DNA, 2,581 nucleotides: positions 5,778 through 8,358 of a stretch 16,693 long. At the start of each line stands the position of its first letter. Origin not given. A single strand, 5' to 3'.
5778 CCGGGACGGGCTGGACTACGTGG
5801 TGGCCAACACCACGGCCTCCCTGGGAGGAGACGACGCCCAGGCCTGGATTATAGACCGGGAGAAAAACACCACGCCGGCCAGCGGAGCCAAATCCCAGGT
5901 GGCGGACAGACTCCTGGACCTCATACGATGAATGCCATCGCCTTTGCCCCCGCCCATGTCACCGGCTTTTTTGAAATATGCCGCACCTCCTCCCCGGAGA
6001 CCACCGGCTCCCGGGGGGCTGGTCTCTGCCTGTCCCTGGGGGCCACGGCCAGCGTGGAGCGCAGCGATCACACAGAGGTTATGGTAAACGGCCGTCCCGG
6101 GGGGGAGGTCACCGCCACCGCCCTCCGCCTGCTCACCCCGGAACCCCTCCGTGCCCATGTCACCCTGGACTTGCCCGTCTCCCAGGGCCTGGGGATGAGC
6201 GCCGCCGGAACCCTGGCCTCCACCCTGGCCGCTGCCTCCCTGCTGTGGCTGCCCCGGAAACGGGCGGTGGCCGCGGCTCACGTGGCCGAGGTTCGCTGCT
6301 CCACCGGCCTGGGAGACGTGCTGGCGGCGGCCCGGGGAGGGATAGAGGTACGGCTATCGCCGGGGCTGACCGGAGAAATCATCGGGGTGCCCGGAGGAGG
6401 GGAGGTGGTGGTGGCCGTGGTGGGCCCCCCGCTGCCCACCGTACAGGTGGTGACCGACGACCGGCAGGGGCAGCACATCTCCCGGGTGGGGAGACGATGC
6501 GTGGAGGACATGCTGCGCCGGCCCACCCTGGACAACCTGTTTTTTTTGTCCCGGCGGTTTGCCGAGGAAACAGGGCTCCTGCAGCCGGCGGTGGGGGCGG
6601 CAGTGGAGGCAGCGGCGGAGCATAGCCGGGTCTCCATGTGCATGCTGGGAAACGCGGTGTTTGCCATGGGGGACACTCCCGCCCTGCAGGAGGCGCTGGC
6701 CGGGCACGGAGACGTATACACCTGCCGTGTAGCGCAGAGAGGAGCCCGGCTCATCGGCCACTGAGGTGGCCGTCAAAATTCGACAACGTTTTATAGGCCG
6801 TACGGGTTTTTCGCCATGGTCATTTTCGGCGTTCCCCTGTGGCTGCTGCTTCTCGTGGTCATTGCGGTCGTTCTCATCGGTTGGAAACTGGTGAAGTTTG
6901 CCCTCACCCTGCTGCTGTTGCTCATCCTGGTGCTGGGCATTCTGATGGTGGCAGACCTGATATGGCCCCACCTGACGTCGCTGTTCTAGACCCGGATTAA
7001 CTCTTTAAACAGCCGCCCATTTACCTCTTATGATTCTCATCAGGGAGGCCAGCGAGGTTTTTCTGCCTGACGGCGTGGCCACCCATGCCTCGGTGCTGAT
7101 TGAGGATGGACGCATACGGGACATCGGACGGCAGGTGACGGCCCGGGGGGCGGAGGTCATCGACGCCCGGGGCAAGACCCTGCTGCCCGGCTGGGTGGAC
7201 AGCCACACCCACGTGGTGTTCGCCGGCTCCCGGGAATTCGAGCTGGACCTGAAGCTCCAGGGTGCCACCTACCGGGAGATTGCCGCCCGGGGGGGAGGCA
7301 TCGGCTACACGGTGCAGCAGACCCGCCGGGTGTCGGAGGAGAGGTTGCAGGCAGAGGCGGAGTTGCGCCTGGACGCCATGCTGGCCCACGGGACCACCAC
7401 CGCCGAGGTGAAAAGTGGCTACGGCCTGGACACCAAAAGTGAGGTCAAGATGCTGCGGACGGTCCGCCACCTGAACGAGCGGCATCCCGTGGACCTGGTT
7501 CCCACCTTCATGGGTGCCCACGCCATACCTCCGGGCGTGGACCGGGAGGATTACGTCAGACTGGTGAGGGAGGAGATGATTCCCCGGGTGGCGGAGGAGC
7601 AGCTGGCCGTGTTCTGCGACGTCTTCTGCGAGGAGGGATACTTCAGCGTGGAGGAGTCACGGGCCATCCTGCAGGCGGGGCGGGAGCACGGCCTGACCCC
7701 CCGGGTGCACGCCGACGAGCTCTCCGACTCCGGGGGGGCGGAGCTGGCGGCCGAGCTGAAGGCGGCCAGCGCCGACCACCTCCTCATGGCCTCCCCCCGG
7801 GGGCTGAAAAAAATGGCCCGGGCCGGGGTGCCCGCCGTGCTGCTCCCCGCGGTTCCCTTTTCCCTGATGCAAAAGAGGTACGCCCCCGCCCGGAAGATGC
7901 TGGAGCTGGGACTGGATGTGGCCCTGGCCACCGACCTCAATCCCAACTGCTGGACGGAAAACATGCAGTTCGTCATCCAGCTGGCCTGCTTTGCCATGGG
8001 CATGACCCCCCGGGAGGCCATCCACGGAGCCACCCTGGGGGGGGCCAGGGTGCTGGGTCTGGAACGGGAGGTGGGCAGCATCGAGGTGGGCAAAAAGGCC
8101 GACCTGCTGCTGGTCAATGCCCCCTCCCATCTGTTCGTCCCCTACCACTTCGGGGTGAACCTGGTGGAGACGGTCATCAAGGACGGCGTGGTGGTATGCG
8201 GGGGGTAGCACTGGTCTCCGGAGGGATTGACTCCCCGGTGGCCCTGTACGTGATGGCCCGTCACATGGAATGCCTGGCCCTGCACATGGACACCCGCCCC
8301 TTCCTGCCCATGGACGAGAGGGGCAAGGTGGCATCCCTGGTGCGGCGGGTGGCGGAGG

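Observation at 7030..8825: Imidazolonepropionase overlapped by a THUMP-less ThiI PP-loop sulfurtransferase domain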

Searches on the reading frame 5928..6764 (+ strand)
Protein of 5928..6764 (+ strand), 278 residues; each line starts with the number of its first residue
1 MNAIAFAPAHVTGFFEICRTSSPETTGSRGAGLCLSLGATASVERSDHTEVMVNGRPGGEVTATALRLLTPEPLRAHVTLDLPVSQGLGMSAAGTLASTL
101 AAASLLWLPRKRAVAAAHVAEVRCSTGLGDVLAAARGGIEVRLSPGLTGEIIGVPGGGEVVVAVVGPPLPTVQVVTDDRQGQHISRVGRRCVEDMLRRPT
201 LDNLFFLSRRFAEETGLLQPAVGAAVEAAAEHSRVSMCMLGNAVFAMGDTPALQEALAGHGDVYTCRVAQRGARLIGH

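Call 6: search_protein_families(library=pfam, proteins=[window:5928-6764:+], max_evalue=0.01)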
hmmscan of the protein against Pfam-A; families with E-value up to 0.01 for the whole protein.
window:5928-6764:+ (278 aa): 1 family
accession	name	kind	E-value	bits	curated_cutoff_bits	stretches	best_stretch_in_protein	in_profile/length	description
PF00288.32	GHMP_kinases_N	-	1.9e-07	31.6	22.3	1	70-138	15-87/87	GHMP kinases N terminal domain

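Call 8: search_protein_families(library=ncbifam, proteins=[window:5928-6764:+], max_evalue=0.001)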
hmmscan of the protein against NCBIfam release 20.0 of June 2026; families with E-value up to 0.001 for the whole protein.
window:5928-6764:+ (278 aa): 3 families
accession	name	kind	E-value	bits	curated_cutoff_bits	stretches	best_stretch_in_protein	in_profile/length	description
NF040725.1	panto_kin_Meth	equivalog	1.7e-50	171.6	380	1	3-276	6-284/286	pantoate kinase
NF041122.1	panto_kin_Thplsm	equivalog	4.7e-30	104.9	500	1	5-247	4-261/298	pantoate kinase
TIGR00191.1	thrB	equivalog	0.00071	18.5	168.25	0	71-176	78-178/304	homoserine kinase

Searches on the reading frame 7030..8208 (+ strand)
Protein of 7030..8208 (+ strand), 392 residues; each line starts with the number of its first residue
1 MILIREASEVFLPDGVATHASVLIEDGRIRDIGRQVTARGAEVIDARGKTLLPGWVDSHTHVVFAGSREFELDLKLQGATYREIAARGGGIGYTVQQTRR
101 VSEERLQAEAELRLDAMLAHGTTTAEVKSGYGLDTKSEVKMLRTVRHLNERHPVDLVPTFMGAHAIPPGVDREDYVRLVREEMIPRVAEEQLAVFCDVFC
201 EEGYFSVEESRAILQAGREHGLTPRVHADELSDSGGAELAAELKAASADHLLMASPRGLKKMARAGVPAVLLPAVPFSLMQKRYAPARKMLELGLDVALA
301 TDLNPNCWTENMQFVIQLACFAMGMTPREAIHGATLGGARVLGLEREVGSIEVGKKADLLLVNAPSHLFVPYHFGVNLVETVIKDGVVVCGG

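Call 6: search_protein_families(library=pfam, proteins=[window:7030-8208:+], max_evalue=0.01)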
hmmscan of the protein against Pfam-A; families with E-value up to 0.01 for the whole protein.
window:7030-8208:+ (392 aa): 2 families
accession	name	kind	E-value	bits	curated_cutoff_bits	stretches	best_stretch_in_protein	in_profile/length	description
PF07969.17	Amidohydro_3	-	9.4e-24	85.1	29.7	2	99-389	151-471/472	Amidohydrolase family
PF01979.26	Amidohydro_1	-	8e-23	81.7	25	1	50-389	1-345/345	Amidohydrolase family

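Call 8: search_protein_families(library=ncbifam, proteins=[window:7030-8208:+], max_evalue=0.001)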
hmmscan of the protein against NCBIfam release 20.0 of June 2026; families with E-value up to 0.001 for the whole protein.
window:7030-8208:+ (392 aa): 67 families (the best 25 are shown)
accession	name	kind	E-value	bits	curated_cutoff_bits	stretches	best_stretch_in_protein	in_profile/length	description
TIGR01224.1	hutI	equivalog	8.4e-138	459.3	298.15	1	19-387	3-376/377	imidazolonepropionase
NF006056.0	PRK08204.1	subfamily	1e-26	93.8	391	2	16-86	21-90/449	hypothetical protein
NF051886.1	XaaProDiPepCaul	equivalog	3.1e-18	66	500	2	294-389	307-397/398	Xaa-Pro dipeptidase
NF006689.0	PRK09237.1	equivalog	1.1e-17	63.6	371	2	2-66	5-70/383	amidohydrolase/deacetylase family metallohydrolase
NF005557.0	PRK07228.1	equivalog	2.3e-16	59.5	522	2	285-373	289-385/445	5'-deoxyadenosine deaminase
NF004701.0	PRK06038.1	equivalog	3.9e-16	58.8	609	1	2-77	6-81/432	N-ethylammeline chlorohydrolase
TIGR02318.1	phosphono_phnM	equivalog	7.9e-15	54.6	390.55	2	8-62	5-57/376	phosphonate metabolism protein PhnM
NF006549.0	PRK09045.1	equivalog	9.8e-15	54.1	540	1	283-373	291-389/444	TRZ/ATZ family hydrolase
NF006055.0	PRK08203.1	equivalog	1.2e-14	53.7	532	2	255-363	278-391/455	8-oxoguanine deaminase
NF004995.0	PRK06380.1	subfamily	1.7e-13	50.4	567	2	18-77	20-78/418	metal-dependent hydrolase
TIGR03178.1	allantoinase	equivalog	7.9e-13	48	357.85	1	7-71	6-69/441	allantoinase AllB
NF011990.0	PRK15446.2-6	subfamily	1e-12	47.5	233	2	5-61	5-65/390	alpha-D-ribose 1-methylphosphonate 5-triphosphate diphosphatase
NF006679.0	PRK09228.1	subfamily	1.1e-12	47.4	351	1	295-365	320-388/433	guanine deaminase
NF009059.0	PRK12393.1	equivalog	1.3e-12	47.2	543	2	17-63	26-72/460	amidohydrolase family protein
NF011989.0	PRK15446.2-5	equivalog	2.5e-12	46.3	565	1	8-61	9-62/385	alpha-D-ribose 1-methylphosphonate 5-triphosphate diphosphatase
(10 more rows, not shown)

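Call 34: find_homologous_proteins(query=window:7030-8205:+, max_evalue=1e-10)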
Query window:7030-8205:+ (392 aa): 8000 proteins with E <= 1e-10 among 8000 candidates; the best 120 are listed.
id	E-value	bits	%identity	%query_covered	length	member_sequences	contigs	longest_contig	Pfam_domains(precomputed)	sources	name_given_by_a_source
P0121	2.8e-256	868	100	100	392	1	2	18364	PF07969.18,PF01979.27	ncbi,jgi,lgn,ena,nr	ncbi:MAG TPA: imidazolonepropionase [Thermoplasmatales archaeon]|nr:imidazolonepropionase [Thermopla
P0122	5.0e-253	857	99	100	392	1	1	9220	PF07969.18,PF01979.27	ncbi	ncbi:MAG: imidazolonepropionase [Thermoplasmatota archaeon]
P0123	4.2e-251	851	98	100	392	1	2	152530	PF07969.18,PF01979.27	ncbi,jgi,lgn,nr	ncbi:MAG: imidazolonepropionase [Candidatus Thermoplasmatota archaeon]|nr:imidazolonepropionase [Can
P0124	9.8e-181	619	69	99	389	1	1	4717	PF07969.18,PF01979.27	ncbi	-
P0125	2.9e-180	617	69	99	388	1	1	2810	PF07969.18,PF01979.27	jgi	-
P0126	5.0e-179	613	68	99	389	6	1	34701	PF07969.18,PF01979.27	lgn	-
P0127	6.1e-179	613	70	99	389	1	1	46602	PF07969.18,PF01979.27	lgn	-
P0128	3.1e-178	611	68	99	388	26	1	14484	PF07969.18,PF01979.27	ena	-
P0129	5.0e-178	610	68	99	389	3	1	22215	PF07969.18,PF01979.27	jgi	-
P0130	1.5e-175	602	68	99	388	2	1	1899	PF07969.18,PF01979.27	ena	-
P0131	1.9e-175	602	69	99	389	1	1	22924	PF07969.18,PF01979.27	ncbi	ncbi:MAG: imidazolonepropionase [Thermoplasmatota archaeon]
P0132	1.9e-175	602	66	99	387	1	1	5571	PF07969.18,PF01979.27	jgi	-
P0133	3.1e-175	601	66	99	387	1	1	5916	PF07969.18,PF01979.27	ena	-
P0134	3.4e-175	601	69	99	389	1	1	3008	PF07969.18,PF01979.27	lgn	-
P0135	7.9e-175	600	66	99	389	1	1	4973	PF07969.18,PF01979.27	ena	-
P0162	4.7e-145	502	58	99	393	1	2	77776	PF07969.18,PF01979.27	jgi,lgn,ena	-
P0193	3.3e-143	495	56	96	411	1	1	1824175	PF07969.18,PF01979.27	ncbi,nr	ncbi:MAG: imidazolonepropionase [Thermoplasmatales archaeon]|nr:MAG: imidazolonepropionase [Thermopl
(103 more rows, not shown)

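Call 35: search_solved_structures(query=window:7030-8205:+, show_alignments=2, max_evalue=1e-10)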
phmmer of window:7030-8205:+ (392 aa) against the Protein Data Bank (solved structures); distinct sequences matched with E-value up to 1e-10: 9.
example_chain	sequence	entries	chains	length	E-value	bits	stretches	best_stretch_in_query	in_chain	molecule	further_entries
2bb0_A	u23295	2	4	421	8.7e-105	354.1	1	34-390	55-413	Imidazolonepropionase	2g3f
2oof_A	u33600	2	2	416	7.2e-73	249.1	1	26-383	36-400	4-imidazolone-5-propanoate amidohydrolase | Imidazolonepropionase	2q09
2puz_A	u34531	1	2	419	1.3e-72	248.3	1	18-381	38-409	Imidazolonepropionase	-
2gok_A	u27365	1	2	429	1.3e-72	248.2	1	18-381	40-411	Imidazolonepropionase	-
4v1x_A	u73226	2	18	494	2e-15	60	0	278-374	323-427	ATRAZINE CHLOROHYDROLASE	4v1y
2p9b_A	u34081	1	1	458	1.9e-12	50.2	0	286-364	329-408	Possible prolidase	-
3ooq_A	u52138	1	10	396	1.7e-11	47.1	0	19-63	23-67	amidohydrolase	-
3mkv_A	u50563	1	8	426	3.6e-11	46.1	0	21-64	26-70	PUTATIVE AMIDOHYDROLASE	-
3mtw_A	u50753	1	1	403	7e-11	45.1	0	287-363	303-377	L-Arginine carboxypeptidase Cc2672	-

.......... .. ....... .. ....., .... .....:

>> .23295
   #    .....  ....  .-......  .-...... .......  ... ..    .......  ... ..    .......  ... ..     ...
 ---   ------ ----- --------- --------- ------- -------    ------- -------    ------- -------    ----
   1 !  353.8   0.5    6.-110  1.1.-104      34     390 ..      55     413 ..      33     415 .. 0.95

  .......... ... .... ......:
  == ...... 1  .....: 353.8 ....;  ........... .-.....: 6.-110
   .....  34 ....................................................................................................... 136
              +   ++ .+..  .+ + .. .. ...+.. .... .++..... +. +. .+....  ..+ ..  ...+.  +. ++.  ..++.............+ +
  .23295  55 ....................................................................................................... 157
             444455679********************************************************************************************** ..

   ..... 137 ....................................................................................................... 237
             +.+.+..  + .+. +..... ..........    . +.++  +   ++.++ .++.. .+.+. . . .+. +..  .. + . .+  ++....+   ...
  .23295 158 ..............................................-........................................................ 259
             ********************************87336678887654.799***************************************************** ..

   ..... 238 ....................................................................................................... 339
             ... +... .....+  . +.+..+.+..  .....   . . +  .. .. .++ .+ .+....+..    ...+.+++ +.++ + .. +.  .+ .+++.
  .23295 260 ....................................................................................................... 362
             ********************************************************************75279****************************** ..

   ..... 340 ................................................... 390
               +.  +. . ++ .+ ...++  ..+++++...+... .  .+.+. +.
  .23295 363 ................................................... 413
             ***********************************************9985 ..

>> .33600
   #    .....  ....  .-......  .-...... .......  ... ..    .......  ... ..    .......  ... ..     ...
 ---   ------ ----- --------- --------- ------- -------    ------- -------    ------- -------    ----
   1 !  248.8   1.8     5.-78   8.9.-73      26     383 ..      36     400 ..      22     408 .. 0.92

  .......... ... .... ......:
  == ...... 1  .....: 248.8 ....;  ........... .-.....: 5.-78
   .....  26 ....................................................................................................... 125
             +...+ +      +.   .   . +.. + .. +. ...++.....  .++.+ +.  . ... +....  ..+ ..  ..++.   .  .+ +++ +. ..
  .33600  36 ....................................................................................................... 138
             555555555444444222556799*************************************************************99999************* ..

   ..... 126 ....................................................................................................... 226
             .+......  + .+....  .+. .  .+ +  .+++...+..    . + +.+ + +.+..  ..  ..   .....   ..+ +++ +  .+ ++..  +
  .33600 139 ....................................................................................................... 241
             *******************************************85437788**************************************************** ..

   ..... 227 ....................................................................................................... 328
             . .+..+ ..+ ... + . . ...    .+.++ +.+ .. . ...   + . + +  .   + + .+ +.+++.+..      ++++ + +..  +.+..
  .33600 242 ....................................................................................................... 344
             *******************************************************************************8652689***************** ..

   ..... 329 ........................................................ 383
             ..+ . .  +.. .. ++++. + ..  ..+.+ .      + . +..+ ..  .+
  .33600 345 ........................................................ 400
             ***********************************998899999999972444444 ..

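Call 36: find_encoding_contigs(protein=P0193, flank=8000, max_places=1)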
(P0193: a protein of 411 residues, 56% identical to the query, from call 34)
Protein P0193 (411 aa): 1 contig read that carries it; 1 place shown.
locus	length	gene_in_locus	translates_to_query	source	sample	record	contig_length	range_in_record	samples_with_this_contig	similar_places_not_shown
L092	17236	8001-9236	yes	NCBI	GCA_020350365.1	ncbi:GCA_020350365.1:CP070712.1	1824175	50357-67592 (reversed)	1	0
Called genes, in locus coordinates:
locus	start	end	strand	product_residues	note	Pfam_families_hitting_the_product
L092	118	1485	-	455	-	PF18911:PKD_4 (faint), PF00801:PKD (faint)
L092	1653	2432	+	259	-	PF02535:Zip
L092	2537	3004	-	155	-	PF07790:Pilin_N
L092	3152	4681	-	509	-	PF12228:DUF3604 (weak)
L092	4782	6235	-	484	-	PF01268:FTHFS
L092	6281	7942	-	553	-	PF07837:FTCD_N, PF02971:FTCD, PF04961:FTCD_C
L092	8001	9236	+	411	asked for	PF07969:Amidohydro_3, PF01979:Amidohydro_1, PF07969:Amidohydro_3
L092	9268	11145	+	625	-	PF00324:AA_permease, PF13520:AA_permease_2, PF00359:PTS_EIIA_2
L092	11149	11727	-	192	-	-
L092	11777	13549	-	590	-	PF04068:Fer4_RLI, PF13237:Fer4_10 (faint), PF25160:LdpA_Fe-S-bd (faint), PF00037:Fer4 (weak), PF00005:ABC_tran, PF02463:SMC_N, PF13304:AAA_21 (weak), PF00005:ABC_tran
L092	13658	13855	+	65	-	-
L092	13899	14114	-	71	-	-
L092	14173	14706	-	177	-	PF12705:PDDEXK_1, PF01930:Cas_Cas4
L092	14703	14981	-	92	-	-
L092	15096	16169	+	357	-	PF18854:baeRF_family10, PF03464:eRF1_2, PF18859:acVLRF1, PF03465:eRF1_3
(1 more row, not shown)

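Call 37: find_encoding_contigs(protein=P0162, flank=8000, max_places=1)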
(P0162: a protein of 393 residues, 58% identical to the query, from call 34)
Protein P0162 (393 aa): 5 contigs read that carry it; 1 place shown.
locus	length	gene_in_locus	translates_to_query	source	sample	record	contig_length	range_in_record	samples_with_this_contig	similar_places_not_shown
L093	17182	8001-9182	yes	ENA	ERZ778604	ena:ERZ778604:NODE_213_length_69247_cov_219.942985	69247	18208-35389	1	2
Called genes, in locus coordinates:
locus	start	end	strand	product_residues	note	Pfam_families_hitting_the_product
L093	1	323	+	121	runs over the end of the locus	-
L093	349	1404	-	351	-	-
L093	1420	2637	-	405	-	PF00162:PGK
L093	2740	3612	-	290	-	PF00483:NTP_transferase, PF12804:NTP_transf_3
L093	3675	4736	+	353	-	PF00579:tRNA-synt_1b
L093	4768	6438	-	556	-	PF01268:FTHFS, PF01656:CbiA (weak)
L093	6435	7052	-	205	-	PF04961:FTCD_C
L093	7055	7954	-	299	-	PF07837:FTCD_N, PF02971:FTCD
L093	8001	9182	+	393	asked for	PF07969:Amidohydro_3 (weak), PF01979:Amidohydro_1, PF07969:Amidohydro_3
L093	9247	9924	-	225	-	PF02163:Peptidase_M50 (weak)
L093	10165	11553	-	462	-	PF02874:ATP-synt_ab_N, PF00006:ATP-synt_ab, PF22919:ATP-synt_VA_C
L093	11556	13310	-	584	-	PF02874:ATP-synt_ab_N, PF16886:ATP-synt_ab_Xtn, PF00006:ATP-synt_ab, PF22919:ATP-synt_VA_C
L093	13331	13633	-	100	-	PF01990:ATP-synt_F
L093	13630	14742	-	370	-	PF01992:vATP-synt_AC39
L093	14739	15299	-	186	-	PF01991:vATP-synt_E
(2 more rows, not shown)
